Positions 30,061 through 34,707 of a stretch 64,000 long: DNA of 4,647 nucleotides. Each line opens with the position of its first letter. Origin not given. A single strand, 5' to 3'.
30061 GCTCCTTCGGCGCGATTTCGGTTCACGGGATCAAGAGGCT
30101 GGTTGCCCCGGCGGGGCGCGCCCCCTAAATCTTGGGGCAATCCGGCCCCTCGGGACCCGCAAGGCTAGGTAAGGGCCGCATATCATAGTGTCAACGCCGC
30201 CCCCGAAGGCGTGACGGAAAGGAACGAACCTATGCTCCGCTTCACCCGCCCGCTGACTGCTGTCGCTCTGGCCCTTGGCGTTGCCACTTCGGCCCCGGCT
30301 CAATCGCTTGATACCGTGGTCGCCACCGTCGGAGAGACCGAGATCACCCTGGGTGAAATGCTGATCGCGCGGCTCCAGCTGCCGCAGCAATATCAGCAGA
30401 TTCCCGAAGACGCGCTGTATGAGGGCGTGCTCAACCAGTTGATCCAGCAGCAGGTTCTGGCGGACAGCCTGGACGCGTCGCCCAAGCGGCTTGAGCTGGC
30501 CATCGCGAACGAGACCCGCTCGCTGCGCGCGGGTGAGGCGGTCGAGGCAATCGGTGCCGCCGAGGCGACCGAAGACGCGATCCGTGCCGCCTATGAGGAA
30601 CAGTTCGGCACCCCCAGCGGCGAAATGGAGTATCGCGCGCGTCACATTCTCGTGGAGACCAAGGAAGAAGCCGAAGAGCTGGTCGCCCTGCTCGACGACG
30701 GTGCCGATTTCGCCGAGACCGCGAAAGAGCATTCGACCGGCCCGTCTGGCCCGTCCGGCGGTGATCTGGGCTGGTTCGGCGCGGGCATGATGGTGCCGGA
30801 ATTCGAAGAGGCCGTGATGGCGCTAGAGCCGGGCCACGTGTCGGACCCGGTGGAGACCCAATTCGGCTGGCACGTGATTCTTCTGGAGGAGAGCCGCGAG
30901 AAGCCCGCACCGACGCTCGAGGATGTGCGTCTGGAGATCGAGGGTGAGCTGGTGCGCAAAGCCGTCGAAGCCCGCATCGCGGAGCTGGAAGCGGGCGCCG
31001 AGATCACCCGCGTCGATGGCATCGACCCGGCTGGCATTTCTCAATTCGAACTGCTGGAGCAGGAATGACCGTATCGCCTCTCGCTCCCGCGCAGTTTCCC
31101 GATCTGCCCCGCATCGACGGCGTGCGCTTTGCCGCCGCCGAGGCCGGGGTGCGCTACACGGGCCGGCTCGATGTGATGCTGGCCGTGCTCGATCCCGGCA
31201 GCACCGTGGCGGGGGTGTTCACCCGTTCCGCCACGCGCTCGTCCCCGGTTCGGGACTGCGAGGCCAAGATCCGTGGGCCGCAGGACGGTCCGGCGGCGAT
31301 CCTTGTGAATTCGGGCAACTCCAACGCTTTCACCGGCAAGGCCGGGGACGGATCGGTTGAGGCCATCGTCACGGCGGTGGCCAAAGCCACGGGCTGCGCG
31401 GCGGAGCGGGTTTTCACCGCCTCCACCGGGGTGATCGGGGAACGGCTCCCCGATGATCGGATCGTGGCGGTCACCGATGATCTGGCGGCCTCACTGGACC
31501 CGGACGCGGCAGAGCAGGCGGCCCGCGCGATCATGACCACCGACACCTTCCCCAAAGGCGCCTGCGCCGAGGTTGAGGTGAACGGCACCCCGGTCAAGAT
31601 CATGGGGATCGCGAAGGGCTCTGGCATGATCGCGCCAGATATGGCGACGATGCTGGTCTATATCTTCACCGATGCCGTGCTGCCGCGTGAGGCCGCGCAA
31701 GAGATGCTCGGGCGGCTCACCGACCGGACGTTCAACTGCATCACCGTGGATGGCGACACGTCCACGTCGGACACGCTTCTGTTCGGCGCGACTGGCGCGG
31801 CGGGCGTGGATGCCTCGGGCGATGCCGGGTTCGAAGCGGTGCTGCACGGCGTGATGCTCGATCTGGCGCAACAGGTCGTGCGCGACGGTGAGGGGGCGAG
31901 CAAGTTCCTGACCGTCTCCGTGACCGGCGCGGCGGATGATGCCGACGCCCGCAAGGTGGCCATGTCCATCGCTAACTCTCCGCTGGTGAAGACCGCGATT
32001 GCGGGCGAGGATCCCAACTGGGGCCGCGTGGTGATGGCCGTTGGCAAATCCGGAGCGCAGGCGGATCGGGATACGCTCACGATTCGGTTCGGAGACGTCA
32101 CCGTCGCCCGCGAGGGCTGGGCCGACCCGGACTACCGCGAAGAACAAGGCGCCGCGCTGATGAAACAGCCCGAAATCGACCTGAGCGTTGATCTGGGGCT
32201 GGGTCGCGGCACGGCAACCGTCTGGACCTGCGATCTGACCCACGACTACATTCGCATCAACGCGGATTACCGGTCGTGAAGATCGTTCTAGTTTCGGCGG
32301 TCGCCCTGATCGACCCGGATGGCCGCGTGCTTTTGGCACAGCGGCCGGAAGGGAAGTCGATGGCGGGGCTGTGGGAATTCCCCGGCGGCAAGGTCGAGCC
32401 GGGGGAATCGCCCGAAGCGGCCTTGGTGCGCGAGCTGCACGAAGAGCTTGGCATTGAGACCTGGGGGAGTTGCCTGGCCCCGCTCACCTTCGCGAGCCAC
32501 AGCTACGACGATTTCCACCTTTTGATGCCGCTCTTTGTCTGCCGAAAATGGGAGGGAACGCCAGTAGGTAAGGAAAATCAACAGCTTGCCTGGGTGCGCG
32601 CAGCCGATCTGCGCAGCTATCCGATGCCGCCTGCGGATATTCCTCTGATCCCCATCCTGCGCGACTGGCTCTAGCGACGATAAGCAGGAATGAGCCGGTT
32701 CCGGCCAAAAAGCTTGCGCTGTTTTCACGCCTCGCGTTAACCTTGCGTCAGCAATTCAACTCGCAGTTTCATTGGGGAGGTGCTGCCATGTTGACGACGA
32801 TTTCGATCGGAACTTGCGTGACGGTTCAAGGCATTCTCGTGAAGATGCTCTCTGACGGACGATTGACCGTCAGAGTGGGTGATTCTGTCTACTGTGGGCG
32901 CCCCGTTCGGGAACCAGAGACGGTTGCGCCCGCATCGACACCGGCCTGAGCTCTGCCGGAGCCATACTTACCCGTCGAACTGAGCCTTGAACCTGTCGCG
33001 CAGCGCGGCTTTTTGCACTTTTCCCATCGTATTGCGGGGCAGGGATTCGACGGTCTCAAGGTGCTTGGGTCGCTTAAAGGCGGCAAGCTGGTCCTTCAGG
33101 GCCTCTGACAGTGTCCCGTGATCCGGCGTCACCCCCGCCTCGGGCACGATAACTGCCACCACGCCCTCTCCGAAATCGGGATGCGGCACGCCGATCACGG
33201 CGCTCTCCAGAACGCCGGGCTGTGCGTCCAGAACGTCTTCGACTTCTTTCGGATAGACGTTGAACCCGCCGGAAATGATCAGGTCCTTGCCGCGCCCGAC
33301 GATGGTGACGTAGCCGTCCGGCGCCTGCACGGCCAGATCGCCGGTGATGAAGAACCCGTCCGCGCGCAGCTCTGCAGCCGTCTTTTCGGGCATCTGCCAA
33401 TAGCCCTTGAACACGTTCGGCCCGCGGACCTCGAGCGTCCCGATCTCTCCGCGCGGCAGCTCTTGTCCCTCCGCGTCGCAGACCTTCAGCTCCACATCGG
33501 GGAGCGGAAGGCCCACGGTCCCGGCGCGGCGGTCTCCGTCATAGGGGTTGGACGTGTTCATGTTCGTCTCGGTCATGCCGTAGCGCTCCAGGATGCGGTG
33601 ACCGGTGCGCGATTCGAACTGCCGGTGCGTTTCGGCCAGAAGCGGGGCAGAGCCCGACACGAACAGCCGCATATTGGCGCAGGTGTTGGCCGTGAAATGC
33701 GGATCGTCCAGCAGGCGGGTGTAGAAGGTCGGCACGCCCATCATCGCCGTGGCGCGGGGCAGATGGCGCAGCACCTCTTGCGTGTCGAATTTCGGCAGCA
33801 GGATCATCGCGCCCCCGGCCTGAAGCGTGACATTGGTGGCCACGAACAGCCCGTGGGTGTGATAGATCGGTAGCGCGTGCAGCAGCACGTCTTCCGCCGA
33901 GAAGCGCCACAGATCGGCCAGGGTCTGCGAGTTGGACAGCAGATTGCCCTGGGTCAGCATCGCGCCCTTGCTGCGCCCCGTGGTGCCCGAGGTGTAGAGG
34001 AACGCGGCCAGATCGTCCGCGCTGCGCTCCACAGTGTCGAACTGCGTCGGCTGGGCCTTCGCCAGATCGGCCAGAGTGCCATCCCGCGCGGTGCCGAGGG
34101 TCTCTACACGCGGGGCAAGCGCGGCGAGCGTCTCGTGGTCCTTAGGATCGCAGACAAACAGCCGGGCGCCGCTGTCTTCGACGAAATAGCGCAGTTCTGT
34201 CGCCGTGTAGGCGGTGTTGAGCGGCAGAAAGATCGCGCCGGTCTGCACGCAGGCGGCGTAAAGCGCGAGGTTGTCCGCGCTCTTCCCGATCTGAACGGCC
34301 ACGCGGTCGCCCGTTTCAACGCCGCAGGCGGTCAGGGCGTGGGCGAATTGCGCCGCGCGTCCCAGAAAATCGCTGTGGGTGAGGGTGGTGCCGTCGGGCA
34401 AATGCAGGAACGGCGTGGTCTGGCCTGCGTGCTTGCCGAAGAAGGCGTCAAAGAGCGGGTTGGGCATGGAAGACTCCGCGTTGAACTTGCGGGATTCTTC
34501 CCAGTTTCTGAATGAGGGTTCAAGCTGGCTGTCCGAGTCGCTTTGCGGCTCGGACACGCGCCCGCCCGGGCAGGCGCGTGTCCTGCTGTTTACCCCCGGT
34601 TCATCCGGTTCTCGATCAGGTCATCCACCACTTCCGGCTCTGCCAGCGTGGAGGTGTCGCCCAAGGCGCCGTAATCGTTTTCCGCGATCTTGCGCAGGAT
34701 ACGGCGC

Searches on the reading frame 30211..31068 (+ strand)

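Call 60: search_protein_families(library=ncbifam, proteins=[window:30211-31068:+], max_evalue=1e-8)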
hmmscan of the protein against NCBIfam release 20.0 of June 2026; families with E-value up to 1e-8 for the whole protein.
window:30211-31068:+ (285 aa): 8 families
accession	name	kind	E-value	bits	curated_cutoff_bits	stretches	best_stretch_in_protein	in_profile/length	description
NF000809.0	PRK00059.1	equivalog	2.7e-25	89.5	303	1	120-250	175-309/336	peptidylprolyl isomerase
NF002827.0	PRK03002.1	equivalog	9.9e-23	80.5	343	1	123-244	119-243/285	peptidylprolyl isomerase PrsA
NF002846.0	PRK03095.1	equivalog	7.1e-21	74.9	361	1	116-252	108-244/287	peptidylprolyl isomerase PrsA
NF002824.0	PRK02998.1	subfamily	6.7e-20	71.6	360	1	112-246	106-239/283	peptidylprolyl isomerase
NF011969.0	PRK15441.1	equivalog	1.4e-17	63.9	127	1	143-223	7-87/93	peptidylprolyl isomerase PpiC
TIGR02933.1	nifM_nitrog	equivalog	3.3e-17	63.2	168.2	1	75-239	61-231/256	nitrogen fixation protein NifM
NF008038.0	PRK10770.1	equivalog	2.5e-16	59.5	394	1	156-230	309-385/431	peptidylprolyl isomerase SurA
NF008054.0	PRK10788.1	equivalog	1e-14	54.2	493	1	117-253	247-384/626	peptidylprolyl isomerase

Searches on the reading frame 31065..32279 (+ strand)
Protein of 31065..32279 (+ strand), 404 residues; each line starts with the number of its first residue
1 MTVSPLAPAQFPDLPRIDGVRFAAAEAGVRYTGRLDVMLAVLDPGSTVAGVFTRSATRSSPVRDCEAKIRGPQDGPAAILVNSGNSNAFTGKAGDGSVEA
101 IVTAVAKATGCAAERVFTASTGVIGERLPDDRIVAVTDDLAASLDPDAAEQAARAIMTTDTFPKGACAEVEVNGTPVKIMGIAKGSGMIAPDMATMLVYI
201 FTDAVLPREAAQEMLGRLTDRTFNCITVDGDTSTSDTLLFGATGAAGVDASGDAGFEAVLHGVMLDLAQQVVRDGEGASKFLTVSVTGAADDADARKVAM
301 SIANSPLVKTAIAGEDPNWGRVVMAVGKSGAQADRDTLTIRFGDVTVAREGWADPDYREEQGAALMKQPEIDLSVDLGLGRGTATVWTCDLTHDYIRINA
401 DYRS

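Call 60: search_protein_families(library=ncbifam, proteins=[window:31065-32279:+], max_evalue=1e-8)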
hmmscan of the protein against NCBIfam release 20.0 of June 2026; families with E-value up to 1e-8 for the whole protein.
window:31065-32279:+ (404 aa): 2 families
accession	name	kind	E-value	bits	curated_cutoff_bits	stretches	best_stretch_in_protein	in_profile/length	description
NF003802.0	PRK05388.1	equivalog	1.4e-155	517.8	351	1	10-404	3-400/400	bifunctional glutamate N-acetyltransferase/amino-acid acetyltransferase ArgJ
TIGR00120.1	ArgJ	equivalog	3.6e-119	398.2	298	1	16-404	7-405/405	bifunctional ornithine acetyltransferase/N-acetylglutamate synthase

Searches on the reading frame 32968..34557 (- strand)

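Call 23: search_protein_families(library=ncbifam, proteins=[window:32968-34557:-], max_evalue=1e-10)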
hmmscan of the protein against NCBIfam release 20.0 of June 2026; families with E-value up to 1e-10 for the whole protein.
window:32968-34557:- (529 aa): 103 families (the best 25 are shown)
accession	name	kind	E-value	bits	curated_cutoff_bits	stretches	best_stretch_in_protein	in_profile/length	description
NF005702.0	PRK07514.1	subfamily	5.1e-238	790.5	558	1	32-527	2-504/506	malonyl-CoA synthase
NF004837.0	PRK06187.1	subfamily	2.6e-122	408.8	476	1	55-525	30-524/531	long-chain-fatty-acid--CoA ligase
NF005858.0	PRK07787.1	subfamily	3.4e-115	385.2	575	1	55-520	23-469/471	acyl-CoA synthetase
NF004114.0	PRK05605.1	equivalog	3.6e-108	362.4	766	1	169-525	209-571/575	long-chain-fatty-acid--CoA ligase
NF052269.1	Staph_lig_FadD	equivalog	1.9e-96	323.4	650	1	56-523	25-493/499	long-chain-fatty-acid--CoA ligase FadD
NF006182.0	PRK08316.1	subfamily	3.9e-93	312.7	663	1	57-526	35-520/523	fatty acyl-CoA synthetase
NF004229.0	PRK05677.1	subfamily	1e-92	311.5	879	1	165-524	191-556/563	long-chain-fatty-acid--CoA ligase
NF005307.0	PRK06839.1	equivalog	1.2e-91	307.8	748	1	61-524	30-494/496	o-succinylbenzoate--CoA ligase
NF006572.0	PRK09088.1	equivalog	6.3e-91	305.5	696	1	56-524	26-488/491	acyl-CoA synthetase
NF009233.0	PRK12583.1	subfamily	4.7e-90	302.6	832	1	178-522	198-549/558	fatty acid CoA ligase family protein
NF005463.0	PRK07059.1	subfamily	1.1e-88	298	869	1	165-521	188-554/557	long-chain-fatty-acid--CoA ligase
NF005801.1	PRK07656.1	equivalog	5.9e-84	282.5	657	1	57-520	25-500/500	FadD3 family acyl-CoA ligase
NF005220.0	PRK06710.1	equivalog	8e-84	281.7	1116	1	172-522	197-552/563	long-chain-fatty-acid--CoA ligase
NF009139.0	PRK12492.1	equivalog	2e-83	280.8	1018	1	167-521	193-560/562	long-chain-fatty-acid--CoA ligase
NF052580.1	Str24CoAsynCasG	equivalog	4.2e-82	276.2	750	1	57-518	64-545/548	steroid-24-oyl-CoA synthetase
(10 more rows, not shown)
